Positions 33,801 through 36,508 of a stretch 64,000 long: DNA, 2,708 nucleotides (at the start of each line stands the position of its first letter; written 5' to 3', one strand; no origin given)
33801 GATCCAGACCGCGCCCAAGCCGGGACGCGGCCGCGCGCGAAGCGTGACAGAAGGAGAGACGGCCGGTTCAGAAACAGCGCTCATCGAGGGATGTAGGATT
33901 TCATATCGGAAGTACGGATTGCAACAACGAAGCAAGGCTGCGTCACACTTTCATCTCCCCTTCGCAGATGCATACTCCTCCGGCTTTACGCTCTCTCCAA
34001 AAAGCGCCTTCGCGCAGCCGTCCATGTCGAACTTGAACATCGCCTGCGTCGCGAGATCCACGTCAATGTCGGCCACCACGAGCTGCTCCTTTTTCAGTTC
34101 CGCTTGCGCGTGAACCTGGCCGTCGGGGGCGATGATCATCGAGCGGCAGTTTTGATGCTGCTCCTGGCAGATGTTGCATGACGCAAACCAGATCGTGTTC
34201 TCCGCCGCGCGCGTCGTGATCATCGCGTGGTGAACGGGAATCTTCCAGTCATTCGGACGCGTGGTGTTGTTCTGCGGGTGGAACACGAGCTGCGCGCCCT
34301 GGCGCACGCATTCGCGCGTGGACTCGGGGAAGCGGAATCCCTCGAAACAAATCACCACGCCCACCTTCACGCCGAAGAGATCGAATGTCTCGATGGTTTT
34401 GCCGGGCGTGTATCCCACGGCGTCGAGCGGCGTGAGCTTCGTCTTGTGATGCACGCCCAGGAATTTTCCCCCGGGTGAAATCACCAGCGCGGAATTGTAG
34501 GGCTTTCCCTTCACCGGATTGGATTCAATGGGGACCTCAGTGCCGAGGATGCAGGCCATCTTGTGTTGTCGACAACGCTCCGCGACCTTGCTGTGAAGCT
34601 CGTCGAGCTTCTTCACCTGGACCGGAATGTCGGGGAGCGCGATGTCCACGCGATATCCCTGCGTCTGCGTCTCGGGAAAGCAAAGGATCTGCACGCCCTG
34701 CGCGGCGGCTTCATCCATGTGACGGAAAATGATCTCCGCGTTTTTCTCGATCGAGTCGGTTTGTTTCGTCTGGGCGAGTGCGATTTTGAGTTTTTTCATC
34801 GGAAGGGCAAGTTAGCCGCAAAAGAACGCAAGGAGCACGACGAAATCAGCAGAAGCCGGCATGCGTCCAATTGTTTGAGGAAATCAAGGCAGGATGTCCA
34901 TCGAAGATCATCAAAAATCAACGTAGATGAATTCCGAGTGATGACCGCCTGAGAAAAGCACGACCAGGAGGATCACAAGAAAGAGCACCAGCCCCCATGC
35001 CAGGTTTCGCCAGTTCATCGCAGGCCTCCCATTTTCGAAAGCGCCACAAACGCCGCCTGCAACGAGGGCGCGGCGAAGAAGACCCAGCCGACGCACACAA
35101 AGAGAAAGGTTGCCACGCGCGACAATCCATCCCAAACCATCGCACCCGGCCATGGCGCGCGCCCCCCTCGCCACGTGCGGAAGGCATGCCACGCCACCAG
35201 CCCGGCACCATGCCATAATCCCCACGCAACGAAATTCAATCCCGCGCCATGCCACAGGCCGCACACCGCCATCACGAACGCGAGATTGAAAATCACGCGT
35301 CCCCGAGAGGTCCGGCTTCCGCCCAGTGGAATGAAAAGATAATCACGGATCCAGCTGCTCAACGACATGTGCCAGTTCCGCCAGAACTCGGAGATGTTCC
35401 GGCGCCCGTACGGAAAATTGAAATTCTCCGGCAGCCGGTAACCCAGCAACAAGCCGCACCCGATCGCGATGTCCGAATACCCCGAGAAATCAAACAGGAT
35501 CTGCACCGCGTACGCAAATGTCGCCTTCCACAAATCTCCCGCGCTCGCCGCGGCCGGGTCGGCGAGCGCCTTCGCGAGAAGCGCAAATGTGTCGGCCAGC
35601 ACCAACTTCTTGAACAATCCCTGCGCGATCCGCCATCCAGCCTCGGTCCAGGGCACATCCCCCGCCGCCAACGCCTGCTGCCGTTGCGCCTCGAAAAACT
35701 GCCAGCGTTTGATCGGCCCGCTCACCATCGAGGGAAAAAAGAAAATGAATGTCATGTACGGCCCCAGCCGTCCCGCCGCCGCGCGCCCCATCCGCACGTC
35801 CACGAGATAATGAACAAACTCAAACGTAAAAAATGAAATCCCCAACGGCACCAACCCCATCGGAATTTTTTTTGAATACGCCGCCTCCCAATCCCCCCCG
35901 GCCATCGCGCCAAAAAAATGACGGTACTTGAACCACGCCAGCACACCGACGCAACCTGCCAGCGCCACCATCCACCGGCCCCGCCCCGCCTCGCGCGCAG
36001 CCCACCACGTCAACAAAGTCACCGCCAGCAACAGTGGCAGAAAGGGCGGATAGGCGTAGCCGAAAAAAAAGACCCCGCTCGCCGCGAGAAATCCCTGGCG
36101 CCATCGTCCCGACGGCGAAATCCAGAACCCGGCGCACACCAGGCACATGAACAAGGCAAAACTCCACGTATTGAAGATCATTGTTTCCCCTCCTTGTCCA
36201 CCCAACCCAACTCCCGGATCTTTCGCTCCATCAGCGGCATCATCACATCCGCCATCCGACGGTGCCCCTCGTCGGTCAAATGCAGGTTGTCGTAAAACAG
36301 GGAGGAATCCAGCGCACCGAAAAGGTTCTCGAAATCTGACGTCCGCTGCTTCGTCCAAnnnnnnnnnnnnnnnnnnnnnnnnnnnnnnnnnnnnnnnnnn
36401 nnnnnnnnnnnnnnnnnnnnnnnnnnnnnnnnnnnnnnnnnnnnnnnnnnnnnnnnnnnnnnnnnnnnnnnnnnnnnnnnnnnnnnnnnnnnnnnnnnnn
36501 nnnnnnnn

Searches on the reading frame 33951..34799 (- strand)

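Call 43: search_protein_families(library=pfam, proteins=[window:33951-34799:-], max_evalue=0.00001)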
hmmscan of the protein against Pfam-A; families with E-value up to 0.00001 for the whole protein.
window:33951-34799:- (282 aa): 1 family
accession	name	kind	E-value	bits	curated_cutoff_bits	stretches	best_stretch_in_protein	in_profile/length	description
PF00795.27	CN_hydrolase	-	1.6e-37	129.6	23.2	1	5-252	1-253/256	Carbon-nitrogen hydrolase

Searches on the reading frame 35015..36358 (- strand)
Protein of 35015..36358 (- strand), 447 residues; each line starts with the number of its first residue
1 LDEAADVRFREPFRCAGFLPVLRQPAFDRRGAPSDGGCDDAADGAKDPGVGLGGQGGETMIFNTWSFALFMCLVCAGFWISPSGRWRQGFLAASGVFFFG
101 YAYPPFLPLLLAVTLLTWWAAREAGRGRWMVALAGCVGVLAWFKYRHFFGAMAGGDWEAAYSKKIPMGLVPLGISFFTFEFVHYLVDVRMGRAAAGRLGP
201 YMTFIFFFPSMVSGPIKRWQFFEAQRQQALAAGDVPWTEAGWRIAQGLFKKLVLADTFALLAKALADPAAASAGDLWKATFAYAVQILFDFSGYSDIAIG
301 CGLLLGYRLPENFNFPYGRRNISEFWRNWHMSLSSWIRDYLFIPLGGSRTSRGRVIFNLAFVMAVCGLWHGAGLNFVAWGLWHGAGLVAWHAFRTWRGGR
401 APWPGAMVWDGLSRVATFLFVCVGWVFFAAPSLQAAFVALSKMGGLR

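Call 43: search_protein_families(library=pfam, proteins=[window:35015-36358:-], max_evalue=0.00001)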
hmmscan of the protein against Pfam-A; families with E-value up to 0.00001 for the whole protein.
window:35015-36358:- (447 aa): 1 family
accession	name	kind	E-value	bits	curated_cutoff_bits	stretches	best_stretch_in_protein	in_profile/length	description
PF03062.24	MBOAT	-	6.1e-18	65.6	27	1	201-396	84-300/337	MBOAT, membrane-bound O-acyltransferase family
